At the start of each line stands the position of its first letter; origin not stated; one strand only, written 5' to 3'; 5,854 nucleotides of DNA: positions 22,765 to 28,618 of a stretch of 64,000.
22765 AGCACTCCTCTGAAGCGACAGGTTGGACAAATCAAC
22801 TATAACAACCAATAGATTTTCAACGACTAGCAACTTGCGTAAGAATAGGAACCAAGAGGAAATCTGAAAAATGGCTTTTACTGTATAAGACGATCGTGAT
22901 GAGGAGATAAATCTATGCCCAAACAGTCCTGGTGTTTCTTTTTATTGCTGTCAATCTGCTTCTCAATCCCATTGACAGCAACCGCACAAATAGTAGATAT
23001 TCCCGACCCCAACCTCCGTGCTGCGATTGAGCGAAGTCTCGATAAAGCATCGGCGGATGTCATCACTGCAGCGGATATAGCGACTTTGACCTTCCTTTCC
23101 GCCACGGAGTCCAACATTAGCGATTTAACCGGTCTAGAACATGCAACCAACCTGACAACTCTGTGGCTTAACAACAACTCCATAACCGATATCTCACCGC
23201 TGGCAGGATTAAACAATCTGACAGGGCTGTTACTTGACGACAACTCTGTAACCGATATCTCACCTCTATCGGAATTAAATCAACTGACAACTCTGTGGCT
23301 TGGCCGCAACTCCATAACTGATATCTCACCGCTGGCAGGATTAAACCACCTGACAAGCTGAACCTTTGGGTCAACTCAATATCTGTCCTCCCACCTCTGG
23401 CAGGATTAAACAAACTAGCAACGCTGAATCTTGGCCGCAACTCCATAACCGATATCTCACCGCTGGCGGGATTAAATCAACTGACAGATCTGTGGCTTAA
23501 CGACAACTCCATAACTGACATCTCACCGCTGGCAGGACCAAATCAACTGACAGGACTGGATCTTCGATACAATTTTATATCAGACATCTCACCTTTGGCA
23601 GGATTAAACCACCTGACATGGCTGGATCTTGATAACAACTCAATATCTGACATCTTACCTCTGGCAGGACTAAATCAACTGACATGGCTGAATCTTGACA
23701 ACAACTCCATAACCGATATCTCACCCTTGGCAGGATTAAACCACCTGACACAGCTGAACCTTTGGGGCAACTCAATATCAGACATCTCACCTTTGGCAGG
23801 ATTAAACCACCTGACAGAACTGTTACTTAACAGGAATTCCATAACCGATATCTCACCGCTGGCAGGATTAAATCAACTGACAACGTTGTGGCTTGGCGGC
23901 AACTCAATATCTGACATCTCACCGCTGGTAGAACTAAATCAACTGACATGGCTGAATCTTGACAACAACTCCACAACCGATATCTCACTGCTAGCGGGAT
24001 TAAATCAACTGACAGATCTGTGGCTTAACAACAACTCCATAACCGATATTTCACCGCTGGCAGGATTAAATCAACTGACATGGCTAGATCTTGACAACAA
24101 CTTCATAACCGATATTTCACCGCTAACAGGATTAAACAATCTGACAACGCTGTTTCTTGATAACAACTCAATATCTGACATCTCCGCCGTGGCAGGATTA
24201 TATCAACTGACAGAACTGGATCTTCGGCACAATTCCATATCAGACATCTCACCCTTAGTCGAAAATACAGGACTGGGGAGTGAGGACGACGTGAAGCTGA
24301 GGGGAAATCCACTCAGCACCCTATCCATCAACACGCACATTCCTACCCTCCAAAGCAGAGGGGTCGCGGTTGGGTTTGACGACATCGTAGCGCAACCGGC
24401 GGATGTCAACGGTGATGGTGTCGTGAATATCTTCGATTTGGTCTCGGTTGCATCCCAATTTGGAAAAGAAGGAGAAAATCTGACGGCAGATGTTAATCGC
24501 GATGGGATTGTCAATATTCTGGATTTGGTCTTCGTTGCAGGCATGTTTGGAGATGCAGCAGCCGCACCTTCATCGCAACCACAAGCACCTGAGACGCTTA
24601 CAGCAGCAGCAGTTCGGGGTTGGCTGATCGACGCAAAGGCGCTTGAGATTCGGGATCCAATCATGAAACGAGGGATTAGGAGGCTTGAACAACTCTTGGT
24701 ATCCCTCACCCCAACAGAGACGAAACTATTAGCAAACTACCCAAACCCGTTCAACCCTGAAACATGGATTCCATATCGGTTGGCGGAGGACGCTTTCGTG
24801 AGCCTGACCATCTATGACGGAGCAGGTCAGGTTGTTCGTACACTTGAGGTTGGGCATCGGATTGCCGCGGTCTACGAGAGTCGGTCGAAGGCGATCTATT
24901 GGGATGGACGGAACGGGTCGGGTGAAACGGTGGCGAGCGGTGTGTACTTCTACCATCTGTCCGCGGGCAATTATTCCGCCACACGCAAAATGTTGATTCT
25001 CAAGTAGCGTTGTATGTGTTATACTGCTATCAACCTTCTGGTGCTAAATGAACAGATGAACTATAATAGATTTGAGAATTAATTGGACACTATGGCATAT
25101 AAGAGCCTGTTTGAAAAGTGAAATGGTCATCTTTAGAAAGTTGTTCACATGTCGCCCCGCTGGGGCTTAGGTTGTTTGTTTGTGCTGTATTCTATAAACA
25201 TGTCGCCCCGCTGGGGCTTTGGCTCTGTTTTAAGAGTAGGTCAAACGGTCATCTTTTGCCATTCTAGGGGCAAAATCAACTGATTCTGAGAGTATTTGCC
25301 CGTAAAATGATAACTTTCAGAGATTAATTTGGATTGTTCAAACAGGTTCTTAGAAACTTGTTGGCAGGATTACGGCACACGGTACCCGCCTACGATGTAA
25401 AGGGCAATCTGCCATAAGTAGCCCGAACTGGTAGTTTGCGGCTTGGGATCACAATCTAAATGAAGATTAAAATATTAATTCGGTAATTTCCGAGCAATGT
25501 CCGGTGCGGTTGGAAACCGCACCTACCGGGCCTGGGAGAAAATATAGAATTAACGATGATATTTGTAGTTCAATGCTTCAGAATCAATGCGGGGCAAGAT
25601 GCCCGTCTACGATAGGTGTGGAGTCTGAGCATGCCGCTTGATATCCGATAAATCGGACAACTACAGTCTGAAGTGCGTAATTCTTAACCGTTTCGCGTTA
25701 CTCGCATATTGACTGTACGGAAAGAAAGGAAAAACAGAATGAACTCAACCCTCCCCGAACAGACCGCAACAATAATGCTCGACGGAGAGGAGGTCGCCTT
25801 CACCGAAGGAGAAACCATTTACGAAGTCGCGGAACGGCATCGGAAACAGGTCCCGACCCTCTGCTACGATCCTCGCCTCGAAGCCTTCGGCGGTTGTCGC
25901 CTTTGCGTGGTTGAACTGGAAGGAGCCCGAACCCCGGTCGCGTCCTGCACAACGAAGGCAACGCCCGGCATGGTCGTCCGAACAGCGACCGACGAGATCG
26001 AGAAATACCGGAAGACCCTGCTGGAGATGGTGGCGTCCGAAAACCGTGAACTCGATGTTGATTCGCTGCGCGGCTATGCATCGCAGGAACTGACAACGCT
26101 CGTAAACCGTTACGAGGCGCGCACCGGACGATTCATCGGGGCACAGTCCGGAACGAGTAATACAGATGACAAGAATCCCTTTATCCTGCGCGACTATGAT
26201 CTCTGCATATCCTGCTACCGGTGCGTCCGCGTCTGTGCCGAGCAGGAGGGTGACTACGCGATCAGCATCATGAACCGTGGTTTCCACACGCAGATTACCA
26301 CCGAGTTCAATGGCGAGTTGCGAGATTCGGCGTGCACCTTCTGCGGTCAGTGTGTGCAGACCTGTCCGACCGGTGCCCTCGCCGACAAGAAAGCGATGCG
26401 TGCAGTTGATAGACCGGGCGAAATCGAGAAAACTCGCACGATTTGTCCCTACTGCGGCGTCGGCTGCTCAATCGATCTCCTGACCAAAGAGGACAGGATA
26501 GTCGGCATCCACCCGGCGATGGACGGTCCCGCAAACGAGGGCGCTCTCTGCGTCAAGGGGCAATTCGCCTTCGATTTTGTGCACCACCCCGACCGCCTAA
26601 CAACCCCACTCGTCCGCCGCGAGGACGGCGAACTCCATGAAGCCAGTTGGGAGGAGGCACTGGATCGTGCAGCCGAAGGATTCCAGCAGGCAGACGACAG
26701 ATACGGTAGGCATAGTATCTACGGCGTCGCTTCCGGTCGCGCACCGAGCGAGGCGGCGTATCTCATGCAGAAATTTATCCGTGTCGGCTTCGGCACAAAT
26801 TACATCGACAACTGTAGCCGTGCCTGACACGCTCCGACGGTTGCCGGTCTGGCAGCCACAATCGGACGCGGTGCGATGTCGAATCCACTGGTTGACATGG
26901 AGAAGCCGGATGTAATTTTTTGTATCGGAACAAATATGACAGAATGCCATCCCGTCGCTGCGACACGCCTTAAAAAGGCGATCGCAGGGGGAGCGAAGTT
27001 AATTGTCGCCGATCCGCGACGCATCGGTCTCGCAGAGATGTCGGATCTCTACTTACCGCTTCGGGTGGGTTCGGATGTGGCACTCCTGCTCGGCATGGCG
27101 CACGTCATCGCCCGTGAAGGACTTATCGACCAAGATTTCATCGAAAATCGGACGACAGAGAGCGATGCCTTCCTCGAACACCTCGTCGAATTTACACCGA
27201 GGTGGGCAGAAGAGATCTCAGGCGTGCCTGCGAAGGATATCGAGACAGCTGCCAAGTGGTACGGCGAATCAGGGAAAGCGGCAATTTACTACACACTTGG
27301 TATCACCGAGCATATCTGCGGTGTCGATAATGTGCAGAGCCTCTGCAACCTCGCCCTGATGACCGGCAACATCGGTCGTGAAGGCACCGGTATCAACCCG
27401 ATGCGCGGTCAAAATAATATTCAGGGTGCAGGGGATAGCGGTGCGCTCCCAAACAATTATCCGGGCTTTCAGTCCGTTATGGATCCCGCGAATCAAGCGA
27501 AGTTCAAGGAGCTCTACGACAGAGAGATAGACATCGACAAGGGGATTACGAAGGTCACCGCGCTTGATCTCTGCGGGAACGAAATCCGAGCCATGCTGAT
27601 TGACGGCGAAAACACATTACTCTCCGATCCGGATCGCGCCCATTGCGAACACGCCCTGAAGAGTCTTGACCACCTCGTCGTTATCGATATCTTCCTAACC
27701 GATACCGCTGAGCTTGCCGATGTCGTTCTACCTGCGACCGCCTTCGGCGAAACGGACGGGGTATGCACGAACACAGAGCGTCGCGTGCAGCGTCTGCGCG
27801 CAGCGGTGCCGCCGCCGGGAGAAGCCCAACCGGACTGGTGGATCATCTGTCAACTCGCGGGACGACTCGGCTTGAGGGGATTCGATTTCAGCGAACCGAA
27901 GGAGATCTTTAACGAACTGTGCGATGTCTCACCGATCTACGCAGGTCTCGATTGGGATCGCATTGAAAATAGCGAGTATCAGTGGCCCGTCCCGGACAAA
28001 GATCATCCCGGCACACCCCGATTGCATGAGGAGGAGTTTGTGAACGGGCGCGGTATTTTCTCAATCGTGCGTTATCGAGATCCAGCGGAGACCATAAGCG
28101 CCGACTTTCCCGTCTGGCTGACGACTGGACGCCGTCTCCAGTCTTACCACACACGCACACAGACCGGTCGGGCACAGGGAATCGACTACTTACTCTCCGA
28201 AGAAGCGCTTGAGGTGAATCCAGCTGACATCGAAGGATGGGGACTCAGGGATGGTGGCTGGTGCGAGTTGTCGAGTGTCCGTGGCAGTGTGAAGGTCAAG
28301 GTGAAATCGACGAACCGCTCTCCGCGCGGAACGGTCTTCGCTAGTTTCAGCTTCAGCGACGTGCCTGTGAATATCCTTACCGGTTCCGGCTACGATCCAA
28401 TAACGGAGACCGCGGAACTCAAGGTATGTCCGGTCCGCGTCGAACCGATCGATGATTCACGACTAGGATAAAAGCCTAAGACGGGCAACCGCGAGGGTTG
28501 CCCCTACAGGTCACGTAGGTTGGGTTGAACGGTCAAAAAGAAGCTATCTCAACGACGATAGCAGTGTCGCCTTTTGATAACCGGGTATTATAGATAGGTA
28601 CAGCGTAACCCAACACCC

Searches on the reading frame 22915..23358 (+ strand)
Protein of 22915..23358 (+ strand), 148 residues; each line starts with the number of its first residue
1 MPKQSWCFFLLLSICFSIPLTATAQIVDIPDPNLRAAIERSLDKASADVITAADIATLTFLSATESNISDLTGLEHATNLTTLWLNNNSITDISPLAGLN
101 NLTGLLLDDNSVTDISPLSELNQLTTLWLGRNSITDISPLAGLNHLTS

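Call 60: search_protein_families(library=pfam, proteins=[window:22915-23358:+], max_evalue=0.001)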
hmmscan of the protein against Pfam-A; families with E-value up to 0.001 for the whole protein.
window:22915-23358:+ (148 aa): 5 families
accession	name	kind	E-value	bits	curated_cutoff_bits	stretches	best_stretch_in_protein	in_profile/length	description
PF12799.13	LRR_4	-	2.9e-17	62.7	27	2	58-97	3-43/44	Leucine Rich repeats (2 copies)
PF14580.12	LRR_9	-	8.8e-07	29.1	30.5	1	64-136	50-127/175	Leucine-rich repeat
PF13855.12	LRR_8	-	1.7e-06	28.2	27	0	76-111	23-60/61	Leucine rich repeat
PF23952.1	LRR_EndoS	-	5.6e-06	27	27.9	0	29-96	1-64/116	Endo-beta-N-acetylglucosaminidase EndoS LRR domain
PF00560.39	LRR_1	-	0.00057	19.9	20.6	0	79-95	1-17/23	Leucine Rich Repeat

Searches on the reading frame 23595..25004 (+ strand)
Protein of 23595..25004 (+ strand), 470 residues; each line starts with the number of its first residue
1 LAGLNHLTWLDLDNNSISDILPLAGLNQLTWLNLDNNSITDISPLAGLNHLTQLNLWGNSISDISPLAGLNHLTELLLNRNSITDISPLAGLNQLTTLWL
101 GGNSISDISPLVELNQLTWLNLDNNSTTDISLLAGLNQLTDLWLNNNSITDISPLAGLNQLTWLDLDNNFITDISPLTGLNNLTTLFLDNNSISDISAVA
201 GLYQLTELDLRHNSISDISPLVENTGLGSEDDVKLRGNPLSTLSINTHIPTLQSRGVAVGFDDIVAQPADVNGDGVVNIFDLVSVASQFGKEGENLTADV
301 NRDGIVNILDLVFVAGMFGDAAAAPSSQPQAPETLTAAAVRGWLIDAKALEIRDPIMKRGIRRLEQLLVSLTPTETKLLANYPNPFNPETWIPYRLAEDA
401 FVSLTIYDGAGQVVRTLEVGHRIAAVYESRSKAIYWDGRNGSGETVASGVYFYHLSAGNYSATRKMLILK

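Call 5: search_protein_families(library=pfam, proteins=[window:23595-25004:+], max_evalue=0.01)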
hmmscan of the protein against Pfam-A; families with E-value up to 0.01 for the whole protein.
window:23595-25004:+ (470 aa): 12 families
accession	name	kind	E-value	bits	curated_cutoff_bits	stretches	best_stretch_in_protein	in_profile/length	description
PF12799.13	LRR_4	-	9.6e-42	140.5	27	4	28-68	2-43/44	Leucine Rich repeats (2 copies)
PF13855.12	LRR_8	-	9.8e-30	102.6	27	6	160-215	2-61/61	Leucine rich repeat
PF00560.39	LRR_1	-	2.2e-16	56.9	20.6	0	6-22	1-17/23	Leucine Rich Repeat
PF00404.24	Dockerin_1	-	3e-08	34.2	22.9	1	269-314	2-52/57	Dockerin type I domain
PF13860.13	FlgD_ig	-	1.1e-07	32.1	27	1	400-457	22-75/79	FlgD Ig-like domain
PF14580.12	LRR_9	-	1.2e-07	31.9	30.5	1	51-128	44-126/175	Leucine-rich repeat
PF23598.1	LRR_14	-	5.2e-06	25.9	40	1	70-167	46-147/353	Leucine-rich repeat region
PF23211.1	LRR_LRWD1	-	7.3e-06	26.3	28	0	153-219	36-102/190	Leucine-rich repeat and WD repeat-containing protein 1, LRR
PF18962.6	Por_Secre_tail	-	9.8e-05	23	27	1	382-468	2-75/75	Secretion system C-terminal sorting domain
PF11825.13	Nuc_recep-AF1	-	0.00029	21.3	27.3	0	37-57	87-107/114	Nuclear/hormone receptor activator site AF-1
PF13585.12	CHU_C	-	0.00045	20.7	27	1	425-459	40-75/86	CHU_C Type IX secretion signal domain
PF23952.1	LRR_EndoS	-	0.0063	17.2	27.9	0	32-125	28-116/116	Endo-beta-N-acetylglucosaminidase EndoS LRR domain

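Call 14: search_protein_families(library=ncbifam, proteins=[window:23595-25004:+], max_evalue=0.01)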
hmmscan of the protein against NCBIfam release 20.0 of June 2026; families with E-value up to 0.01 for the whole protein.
window:23595-25004:+ (470 aa): 12 families
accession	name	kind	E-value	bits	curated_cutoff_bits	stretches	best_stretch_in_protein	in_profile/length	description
NF033189.1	internalin_A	exception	1.1e-45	156.3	1600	2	2-120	269-387/799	class 1 internalin InlA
NF033188.1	internalin_H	exception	1.3e-45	156.1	1050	2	1-128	138-265/548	InlH/InlC2 family class 1 internalin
NF033190.2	inl_like_NEAT_1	exception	1.2e-43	149.5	1275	1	2-223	260-480/754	NEAT domain-containing leucine-rich repeat protein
NF047464.1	FibnectbindLIC11051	equivalog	1e-15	57.3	1000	1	7-244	399-643/685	LIC_11051 family fibronectin-binding protein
TIGR04183.1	Por_Secre_tail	domain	2.3e-07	30.7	23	1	382-468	2-71/72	T9SS type A sorting domain-containing protein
NF033707.1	T9SS_sortase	equivalog_domain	6.1e-07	27.5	420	1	378-457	998-1077/1095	type IX secretion system sortase PorU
NF009276.0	PRK12633.1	equivalog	2.1e-06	27.6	383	1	397-460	125-184/234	flagellar basal body rod modification protein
NF033186.1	internalin_K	exception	4.4e-06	25.4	1100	2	101-223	59-185/604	class 1 internalin InlK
NF052323.1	T9SSA_dep_M6i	equivalog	1e-05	23.8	600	1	381-464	960-1033/1043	T9SS-dependent M6-like inactivated metalloprotease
NF005176.1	PRK06655.1-1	equivalog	7.5e-05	22.7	230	1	402-464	99-156/197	flagellar hook assembly protein FlgD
NF052228.1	T9SS_PorZ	equivalog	0.00039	19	260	1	382-462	676-749/757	type IX secretion system anionic LPS delivery protein PorZ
NF041540.1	dockerin_GC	domain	0.00054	20.3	29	1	268-314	2-59/67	GC-type dockerin domain-anchored protein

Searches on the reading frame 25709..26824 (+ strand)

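Call 5: search_protein_families(library=pfam, proteins=[window:25709-26824:+], max_evalue=0.01)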
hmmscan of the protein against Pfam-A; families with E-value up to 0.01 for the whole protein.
window:25709-26824:+ (372 aa): 15 families
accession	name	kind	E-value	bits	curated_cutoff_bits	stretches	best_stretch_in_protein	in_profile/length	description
PF04879.21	Molybdop_Fe4S4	-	9.5e-21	74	22.7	1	240-293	2-55/55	Molybdopterin oxidoreductase Fe4S4 domain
PF13510.11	Fer2_4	-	3.9e-17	62.5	22.8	1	19-94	3-81/82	2Fe-2S iron-sulfur cluster binding domain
PF00384.28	Molybdopterin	-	9.9e-14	51.6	24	1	296-371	1-80/353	Molybdopterin oxidoreductase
PF22117.2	Fer4_Nqo3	-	6.7e-12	45.9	27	1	157-224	2-66/67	NADH-quinone oxidoreductase subunit 3, ferredoxin-like domain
PF12838.12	Fer4_7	-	1.9e-08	35.1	27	1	166-223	2-52/52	4Fe-4S dicluster domain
PF00037.32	Fer4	-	1.3e-07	31.6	21.1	2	207-224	6-23/24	4Fe-4S binding domain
PF12837.12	Fer4_6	-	1.6e-06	28.2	25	1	159-179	2-22/24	4Fe-4S binding domain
PF13187.11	Fer4_9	-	1.8e-06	28.3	27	1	166-223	2-51/52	4Fe-4S dicluster domain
PF13237.11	Fer4_10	-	4.7e-06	26.9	25.5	1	159-220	2-53/53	4Fe-4S dicluster domain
PF14697.11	Fer4_21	-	5.7e-05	23.6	35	1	163-222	5-55/59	4Fe-4S dicluster domain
PF12797.12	Fer4_2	-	0.00091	19.5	24.5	1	159-177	3-21/22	4Fe-4S binding domain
PF13484.11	Fer4_16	-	0.00092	20.4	30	1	209-231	2-22/66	4Fe-4S double cluster binding domain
PF13183.11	Fer4_8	-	0.004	18.1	27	1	164-222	3-67/68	4Fe-4S dicluster domain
PF12798.12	Fer4_3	-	0.0056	17.9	27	1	209-223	1-15/15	4Fe-4S binding domain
PF13459.11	Fer4_15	-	0.0056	17.8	22.4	0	207-234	6-33/66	4Fe-4S single cluster domain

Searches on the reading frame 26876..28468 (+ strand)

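Call 5: search_protein_families(library=pfam, proteins=[window:26876-28468:+], max_evalue=0.01)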
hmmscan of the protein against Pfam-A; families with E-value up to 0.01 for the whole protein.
window:26876-28468:+ (531 aa): 2 families
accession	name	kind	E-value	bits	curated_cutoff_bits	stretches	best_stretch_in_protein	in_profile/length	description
PF00384.28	Molybdopterin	-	6.8e-57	193.5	24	1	1-329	98-352/353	Molybdopterin oxidoreductase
PF01568.27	Molydop_binding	-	2.8e-22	79.3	26.8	1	414-519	2-110/110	Molydopterin dinucleotide binding domain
